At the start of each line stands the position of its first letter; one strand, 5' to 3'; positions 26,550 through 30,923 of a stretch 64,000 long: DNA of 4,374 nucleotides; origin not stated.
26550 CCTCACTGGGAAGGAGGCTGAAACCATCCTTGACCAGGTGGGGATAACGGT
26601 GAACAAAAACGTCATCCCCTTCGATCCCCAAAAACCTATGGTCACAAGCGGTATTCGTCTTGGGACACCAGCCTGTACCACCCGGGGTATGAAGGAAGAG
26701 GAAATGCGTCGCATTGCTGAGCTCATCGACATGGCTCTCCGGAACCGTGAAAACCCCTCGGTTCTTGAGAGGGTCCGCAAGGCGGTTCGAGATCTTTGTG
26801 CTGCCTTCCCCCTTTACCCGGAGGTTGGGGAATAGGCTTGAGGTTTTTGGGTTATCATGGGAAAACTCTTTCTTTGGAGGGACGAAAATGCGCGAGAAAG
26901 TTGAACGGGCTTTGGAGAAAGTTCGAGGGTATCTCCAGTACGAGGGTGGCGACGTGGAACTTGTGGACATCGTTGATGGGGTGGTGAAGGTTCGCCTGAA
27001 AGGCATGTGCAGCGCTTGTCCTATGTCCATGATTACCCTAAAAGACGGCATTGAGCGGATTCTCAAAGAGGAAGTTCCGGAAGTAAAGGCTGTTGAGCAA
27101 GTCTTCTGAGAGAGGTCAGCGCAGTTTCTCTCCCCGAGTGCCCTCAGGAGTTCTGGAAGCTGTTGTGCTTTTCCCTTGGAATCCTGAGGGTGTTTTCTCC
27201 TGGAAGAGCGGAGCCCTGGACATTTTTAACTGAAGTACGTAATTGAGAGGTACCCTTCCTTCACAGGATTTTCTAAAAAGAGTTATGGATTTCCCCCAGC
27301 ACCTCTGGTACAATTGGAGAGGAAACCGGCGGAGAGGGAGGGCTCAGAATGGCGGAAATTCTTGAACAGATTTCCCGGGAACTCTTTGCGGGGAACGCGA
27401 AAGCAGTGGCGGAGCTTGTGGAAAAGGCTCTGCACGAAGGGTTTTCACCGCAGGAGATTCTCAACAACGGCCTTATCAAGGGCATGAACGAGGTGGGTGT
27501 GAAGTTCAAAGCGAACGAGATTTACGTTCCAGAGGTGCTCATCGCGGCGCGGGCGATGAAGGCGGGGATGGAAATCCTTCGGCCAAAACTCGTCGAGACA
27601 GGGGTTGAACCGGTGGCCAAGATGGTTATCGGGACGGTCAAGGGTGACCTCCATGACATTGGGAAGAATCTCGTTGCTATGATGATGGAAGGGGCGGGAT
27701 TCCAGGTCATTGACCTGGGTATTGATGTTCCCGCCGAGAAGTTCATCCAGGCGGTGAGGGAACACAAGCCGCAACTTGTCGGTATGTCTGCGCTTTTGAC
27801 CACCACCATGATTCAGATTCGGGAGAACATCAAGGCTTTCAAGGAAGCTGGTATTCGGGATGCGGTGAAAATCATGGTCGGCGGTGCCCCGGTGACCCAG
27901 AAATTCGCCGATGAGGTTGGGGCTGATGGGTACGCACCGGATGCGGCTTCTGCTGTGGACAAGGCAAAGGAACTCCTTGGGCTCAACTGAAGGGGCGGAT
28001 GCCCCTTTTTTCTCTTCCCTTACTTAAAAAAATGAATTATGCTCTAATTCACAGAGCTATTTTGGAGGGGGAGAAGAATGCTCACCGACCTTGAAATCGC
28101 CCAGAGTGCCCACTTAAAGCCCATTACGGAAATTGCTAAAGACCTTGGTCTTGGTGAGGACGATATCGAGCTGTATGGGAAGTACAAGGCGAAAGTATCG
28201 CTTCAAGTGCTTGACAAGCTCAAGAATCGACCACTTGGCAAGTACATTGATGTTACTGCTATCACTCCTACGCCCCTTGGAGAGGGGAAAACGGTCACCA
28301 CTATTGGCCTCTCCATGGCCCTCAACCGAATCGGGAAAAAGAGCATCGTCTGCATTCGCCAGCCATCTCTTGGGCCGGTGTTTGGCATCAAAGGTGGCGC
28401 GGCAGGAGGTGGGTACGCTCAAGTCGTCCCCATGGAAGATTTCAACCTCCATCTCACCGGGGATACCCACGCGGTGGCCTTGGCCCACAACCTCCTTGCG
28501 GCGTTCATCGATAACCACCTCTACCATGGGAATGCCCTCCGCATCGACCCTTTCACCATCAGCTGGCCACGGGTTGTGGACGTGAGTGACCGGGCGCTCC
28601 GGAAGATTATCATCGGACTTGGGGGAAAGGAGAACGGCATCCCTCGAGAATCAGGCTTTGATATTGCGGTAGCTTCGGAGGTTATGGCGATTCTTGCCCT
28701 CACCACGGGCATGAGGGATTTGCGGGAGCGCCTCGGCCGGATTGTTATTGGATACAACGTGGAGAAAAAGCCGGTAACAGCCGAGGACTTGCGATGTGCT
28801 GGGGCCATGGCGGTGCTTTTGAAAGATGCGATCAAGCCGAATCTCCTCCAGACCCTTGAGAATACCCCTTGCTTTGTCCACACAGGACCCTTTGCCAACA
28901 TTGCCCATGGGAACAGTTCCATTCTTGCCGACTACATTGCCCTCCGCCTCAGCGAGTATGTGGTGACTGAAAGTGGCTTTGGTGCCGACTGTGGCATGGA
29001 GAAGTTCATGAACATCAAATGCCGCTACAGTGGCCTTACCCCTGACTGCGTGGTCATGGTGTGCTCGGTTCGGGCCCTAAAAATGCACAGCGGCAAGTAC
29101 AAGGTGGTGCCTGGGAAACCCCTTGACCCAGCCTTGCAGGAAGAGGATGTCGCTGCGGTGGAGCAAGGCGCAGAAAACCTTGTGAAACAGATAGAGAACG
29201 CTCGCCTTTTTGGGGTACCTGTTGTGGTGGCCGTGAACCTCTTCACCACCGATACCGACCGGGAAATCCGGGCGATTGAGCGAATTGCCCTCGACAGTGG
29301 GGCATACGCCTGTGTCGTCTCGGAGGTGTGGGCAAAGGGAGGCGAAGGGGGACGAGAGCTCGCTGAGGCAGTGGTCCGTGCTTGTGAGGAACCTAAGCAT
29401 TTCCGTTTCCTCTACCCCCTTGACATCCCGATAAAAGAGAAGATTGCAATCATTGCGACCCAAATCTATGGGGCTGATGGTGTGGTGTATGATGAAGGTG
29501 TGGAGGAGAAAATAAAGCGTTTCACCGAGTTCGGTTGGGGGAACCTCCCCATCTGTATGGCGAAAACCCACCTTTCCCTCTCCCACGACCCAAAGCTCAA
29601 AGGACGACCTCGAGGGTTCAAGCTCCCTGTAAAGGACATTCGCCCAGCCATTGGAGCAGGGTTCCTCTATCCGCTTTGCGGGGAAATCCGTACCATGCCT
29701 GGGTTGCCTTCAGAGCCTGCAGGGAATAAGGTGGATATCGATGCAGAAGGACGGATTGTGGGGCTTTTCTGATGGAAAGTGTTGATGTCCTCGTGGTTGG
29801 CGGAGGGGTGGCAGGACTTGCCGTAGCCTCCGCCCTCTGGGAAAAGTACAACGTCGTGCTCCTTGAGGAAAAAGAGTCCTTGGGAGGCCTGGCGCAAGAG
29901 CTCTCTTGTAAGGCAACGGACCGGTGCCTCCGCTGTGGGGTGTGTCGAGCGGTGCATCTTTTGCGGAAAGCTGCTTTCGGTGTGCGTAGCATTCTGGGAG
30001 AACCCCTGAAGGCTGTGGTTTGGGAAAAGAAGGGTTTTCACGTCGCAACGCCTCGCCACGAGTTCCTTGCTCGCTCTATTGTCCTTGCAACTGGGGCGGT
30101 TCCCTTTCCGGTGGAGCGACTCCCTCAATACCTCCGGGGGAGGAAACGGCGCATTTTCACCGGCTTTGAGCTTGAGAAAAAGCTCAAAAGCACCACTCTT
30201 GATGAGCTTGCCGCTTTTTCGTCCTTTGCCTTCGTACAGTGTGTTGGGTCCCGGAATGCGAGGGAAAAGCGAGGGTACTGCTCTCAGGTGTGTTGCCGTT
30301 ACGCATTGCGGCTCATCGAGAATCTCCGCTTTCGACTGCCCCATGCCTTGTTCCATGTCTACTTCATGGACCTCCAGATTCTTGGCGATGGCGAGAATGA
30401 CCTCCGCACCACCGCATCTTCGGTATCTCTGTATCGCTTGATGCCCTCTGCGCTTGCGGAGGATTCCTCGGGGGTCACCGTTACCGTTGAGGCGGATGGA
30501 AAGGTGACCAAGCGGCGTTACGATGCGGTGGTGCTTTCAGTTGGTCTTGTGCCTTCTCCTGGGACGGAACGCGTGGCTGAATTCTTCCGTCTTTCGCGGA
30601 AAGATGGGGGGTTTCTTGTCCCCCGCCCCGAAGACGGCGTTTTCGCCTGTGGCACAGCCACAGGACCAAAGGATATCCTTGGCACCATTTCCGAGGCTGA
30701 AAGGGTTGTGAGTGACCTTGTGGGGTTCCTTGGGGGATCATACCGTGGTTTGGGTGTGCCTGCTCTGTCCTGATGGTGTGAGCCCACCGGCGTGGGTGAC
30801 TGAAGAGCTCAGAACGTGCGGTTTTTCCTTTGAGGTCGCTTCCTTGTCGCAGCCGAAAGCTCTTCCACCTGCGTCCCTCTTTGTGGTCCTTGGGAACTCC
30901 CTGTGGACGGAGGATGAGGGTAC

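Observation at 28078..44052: A roughly 16-kb translationally coupled C1/folate operon fuses fhs, MetFV, Hdr-like and Flx-like modules with folC and a methyl-THF:corrinoid methyltransferase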

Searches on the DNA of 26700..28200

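Call 78: search_rna_families(source=window, start=26700, end=28200, threshold=evalue, max_evalue=1)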
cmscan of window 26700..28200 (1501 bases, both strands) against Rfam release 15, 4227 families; matches with E-value up to 1: 0.
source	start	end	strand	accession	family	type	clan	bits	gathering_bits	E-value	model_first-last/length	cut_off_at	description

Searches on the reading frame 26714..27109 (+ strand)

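Call 67: search_protein_families(library=pfam, proteins=[window:26714-27109:+], max_evalue=0.0001)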
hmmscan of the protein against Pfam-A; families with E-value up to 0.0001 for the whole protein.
window:26714-27109:+ (131 aa): 1 family
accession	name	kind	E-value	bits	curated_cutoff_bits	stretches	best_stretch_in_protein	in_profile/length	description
PF01106.22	NifU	-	2.6e-26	92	27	1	63-128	1-67/67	NifU-like domain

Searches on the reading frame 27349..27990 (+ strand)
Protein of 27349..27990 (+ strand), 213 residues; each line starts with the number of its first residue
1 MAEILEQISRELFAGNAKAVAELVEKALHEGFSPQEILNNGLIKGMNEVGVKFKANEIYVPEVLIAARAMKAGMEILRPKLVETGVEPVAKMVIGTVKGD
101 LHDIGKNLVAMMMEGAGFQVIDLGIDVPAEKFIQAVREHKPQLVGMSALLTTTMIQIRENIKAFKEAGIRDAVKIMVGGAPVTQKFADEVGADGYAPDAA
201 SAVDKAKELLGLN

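Call 4: search_protein_families(library=pfam, proteins=[window:27349-27990:+], max_evalue=0.01)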
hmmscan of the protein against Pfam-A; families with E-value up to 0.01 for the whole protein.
window:27349-27990:+ (213 aa): 2 families
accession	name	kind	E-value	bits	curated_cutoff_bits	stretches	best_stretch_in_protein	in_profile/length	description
PF02310.24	B12-binding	-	2.6e-30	105.2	32.1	1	91-203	2-120/121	B12 binding domain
PF02607.22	B12-binding_2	-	3.6e-24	85.2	23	1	5-77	2-73/74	B12 binding domain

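Call 31: search_protein_families(library=ncbifam, proteins=[window:27349-27990:+], max_evalue=0.001)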
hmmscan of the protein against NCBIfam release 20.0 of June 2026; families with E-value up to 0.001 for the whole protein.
window:27349-27990:+ (213 aa): 16 families
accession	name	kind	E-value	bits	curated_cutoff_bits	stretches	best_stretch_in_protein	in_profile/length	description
NF047996.1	corrin_MtgC_2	exception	8e-74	247.7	370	1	1-210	1-210/212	glycine betaine-specific corrinoid protein MtgC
TIGR02370.1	pyl_corrinoid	subfamily_domain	1.2e-63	214.1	215.3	1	11-202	5-197/197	methyltransferase cognate corrinoid protein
NF041607.1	dimeth_corrin_MtbC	equivalog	2.5e-62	210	350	1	13-210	6-203/203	dimethylamine corrinoid protein MtbC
NF047995.1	corrinoid_MtgC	exception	1.5e-60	204.3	310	1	1-210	1-213/215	glycine betaine-specific corrinoid protein MtgC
NF040669.1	MtaC2_Meth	equivalog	6e-43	147.1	450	1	3-203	41-239/267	methanol--corrinoid protein MtaC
TIGR02082.1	metH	equivalog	1.8e-42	145.1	1010.85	1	4-202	646-844/1182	methionine synthase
NF040655.1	MtaC_Meth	equivalog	2.1e-41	141.6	420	1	3-209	34-237/253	methanol--corrinoid protein MtaC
NF007024.0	PRK09490.1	equivalog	7.9e-33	113.3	1497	1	4-185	661-845/1234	methionine synthase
NF002612.0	PRK02261.1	equivalog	4.4e-15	55.4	110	1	90-183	4-96/148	methylaspartate mutase subunit S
TIGR01501.1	MthylAspMutase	equivalog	4e-11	42.8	135.8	1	91-183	3-94/134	methylaspartate mutase subunit S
NF052513.1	TransRegCarH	equivalog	6.2e-11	42.1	400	1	7-193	86-262/274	HTH-type transcriptional repressor CarH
NF040743.1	ornith_mutase_E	equivalog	3.1e-09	35.4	800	1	25-194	532-707/730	D-ornithine 4,5-aminomutase subunit OraE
TIGR00640.1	acid_CoA_mut_C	subfamily_domain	6.5e-08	32.6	57.45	1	92-183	5-95/132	methylmalonyl-CoA mutase C-terminal domain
NF052385.1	Lys_5_6_beta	equivalog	6.6e-07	29.3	280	1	117-194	138-218/241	lysine 5,6-aminomutase subunit beta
NF006944.0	PRK09426.1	equivalog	5e-05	21.4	876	1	84-209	586-710/721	methylmalonyl-CoA mutase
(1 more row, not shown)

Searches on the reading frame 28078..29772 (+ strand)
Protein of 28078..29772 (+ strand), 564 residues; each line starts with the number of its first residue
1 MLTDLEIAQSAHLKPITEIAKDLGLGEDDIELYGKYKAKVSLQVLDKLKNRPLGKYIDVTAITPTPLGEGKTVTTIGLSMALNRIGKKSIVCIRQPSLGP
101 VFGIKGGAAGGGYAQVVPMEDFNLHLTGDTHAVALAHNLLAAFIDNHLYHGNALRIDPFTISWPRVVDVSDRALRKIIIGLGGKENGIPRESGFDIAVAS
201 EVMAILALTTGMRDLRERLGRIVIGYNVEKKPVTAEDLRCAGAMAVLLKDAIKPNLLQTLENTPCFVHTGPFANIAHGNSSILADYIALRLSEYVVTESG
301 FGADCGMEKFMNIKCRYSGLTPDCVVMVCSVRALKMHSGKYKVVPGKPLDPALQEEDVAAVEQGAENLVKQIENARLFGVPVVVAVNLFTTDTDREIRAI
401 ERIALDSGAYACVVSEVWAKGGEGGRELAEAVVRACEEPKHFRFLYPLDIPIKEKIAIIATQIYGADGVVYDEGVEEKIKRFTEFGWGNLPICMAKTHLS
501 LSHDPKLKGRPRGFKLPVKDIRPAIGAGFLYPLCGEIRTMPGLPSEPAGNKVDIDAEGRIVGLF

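Call 4: search_protein_families(library=pfam, proteins=[window:28078-29772:+], max_evalue=0.01)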
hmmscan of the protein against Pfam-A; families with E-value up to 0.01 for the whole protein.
window:28078-29772:+ (564 aa): 1 family
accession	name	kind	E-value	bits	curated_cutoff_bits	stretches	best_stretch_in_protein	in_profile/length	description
PF01268.25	FTHFS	-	1.8e-263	875.3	27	1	3-564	2-556/556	Formate--tetrahydrofolate ligase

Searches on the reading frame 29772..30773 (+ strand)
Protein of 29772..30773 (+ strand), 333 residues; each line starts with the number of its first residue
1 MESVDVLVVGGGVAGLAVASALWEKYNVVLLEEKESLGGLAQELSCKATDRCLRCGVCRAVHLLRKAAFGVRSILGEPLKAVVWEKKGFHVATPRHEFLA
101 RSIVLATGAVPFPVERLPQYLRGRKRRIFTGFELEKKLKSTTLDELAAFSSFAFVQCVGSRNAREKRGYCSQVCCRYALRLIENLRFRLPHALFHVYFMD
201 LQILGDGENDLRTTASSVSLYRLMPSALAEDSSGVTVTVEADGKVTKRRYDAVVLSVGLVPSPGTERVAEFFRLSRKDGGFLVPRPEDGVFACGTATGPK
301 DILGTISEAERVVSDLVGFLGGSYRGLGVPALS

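Call 4: search_protein_families(library=pfam, proteins=[window:29772-30773:+], max_evalue=0.01)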
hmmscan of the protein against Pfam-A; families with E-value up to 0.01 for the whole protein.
window:29772-30773:+ (333 aa): 8 families
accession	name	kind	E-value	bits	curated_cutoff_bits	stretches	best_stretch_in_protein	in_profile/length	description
PF07992.20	Pyr_redox_2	-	3.3e-09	37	26.1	1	5-120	2-119/291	Pyridine nucleotide-disulphide oxidoreductase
PF01266.30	DAO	-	9.6e-07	29.1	27.9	1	5-38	1-35/353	FAD dependent oxidoreductase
PF13450.12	NAD_binding_8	-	6.4e-06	26.8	21.9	1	8-42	1-36/68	NAD(P)-binding Rossmann-like domain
PF00890.30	FAD_binding_2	-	0.0001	22.1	20.4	1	5-39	1-36/414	FAD binding domain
PF13738.12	Pyr_redox_3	-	0.00015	21.5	30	0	76-113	101-138/305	Pyridine nucleotide-disulphide oxidoreductase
PF12831.13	FAD_oxidored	-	0.00044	20.1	27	1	5-41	1-38/416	FAD dependent oxidoreductase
PF03486.20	HI0933_like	-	0.00052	20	50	0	5-38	2-36/244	HI0933-like protein Rossmann domain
PF01946.23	Thi4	-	0.0033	17.1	26.2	1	4-39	18-55/235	Thi4 family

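Call 31: search_protein_families(library=ncbifam, proteins=[window:29772-30773:+], max_evalue=0.001)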
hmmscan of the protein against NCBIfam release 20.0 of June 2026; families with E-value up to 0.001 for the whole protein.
window:29772-30773:+ (333 aa): 20 families
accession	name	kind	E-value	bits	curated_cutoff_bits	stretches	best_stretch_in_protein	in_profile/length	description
NF040770.1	hetero_SS_HdrA2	exception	1.5e-34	119.2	1100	1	89-313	307-553/777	CoB-CoM heterodisulfide reductase HdrA2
NF041778.1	hetero_SS_HdrA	equivalog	1.9e-25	88.9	1400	1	100-316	328-566/771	ferredoxin:CoB-CoM heterodisulfide reductase subunit HdrA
NF041891.1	hdrA_Methbact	equivalog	1.6e-22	79.5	1300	1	101-314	316-550/762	ferredoxin:CoB-CoM heterodisulfide reductase subunit HdrA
NF005560.0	PRK07233.1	equivalog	2.8e-07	29.7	252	1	6-46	3-44/435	hypothetical protein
TIGR03467.1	HpnE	equivalog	5.1e-07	29.4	283.05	1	6-50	1-46/430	hydroxysqualene dehydroxylase HpnE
TIGR00275.1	TIGR00275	subfamily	5.6e-05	22.1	183.8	0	6-38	1-34/401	aminoacetone oxidase family FAD-binding enzyme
NF053556.1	prodigi_MAP_PigB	equivalog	6.4e-05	21.5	850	1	3-49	154-199/659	prodigiosin MAP biosynthesis oxidoreductase PigB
NF040505.1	ArsO_flavin_mono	equivalog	0.00012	21.6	425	0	4-40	1-38/346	ArsO family NAD(P)H-dependent flavin-containing monooxygenase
TIGR03197.1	MnmC_Cterm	equivalog_domain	0.00014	21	174.2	0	5-38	1-35/400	FAD-dependent 5-carboxymethylaminomethyl-2-thiouridine(34) oxidoreductase MnmC1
TIGR02032.1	GG-red-SF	subfamily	0.00017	21.4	158.8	0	5-38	2-36/297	geranylgeranyl reductase family protein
TIGR00551.1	nadB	equivalog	0.00026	19.8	452.75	1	3-36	2-35/489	L-aspartate oxidase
TIGR01372.1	soxA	subfamily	0.00032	18.6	1164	0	4-42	169-208/996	sarcosine oxidase subunit alpha family protein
TIGR01813.1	flavo_cyto_c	subfamily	0.00038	19.3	285.45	1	5-40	1-38/444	flavocytochrome c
NF004789.0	PRK06134.1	subfamily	0.00038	19.1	747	1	3-40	12-50/581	FAD-dependent oxidoreductase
NF041087.1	bile_acid_BaiCD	equivalog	0.00051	18.3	825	0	5-39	382-417/642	bile acid Fe-S flavoenzyme BaiCD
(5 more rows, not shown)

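Call 72: search_solved_structures(query=window:29772-30770:+, max_evalue=0.001)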
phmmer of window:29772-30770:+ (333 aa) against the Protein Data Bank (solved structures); distinct sequences matched with E-value up to 0.001: 6.
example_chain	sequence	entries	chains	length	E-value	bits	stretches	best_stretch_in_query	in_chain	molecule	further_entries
8rvv_A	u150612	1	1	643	3.4e-29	105.1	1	98-310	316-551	H(2):CoB-CoM heterodisulfide,ferredoxin reductase subunit A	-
8rvu_a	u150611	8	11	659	3.7e-29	105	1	98-310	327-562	H(2):CoB-CoM heterodisulfide,ferredoxin reductase subunit A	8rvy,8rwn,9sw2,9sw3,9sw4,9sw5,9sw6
5odc_A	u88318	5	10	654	2.5e-25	92.4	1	150-312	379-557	Heterodisulfide reductase, subunit A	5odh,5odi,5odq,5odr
9sfi_A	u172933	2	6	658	2e-20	76.3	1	102-314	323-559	CoB--CoM heterodisulfide reductase iron-sulfur subunit A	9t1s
6tjr_A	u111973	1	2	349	9.8e-18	67.4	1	102-313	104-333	Fumarate reductase/succinate dehydrogenase flavoprotein domain protein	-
7bkb_A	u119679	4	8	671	9.8e-15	57.6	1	102-314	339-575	CoB--CoM heterodisulfide reductase iron-sulfur subunit A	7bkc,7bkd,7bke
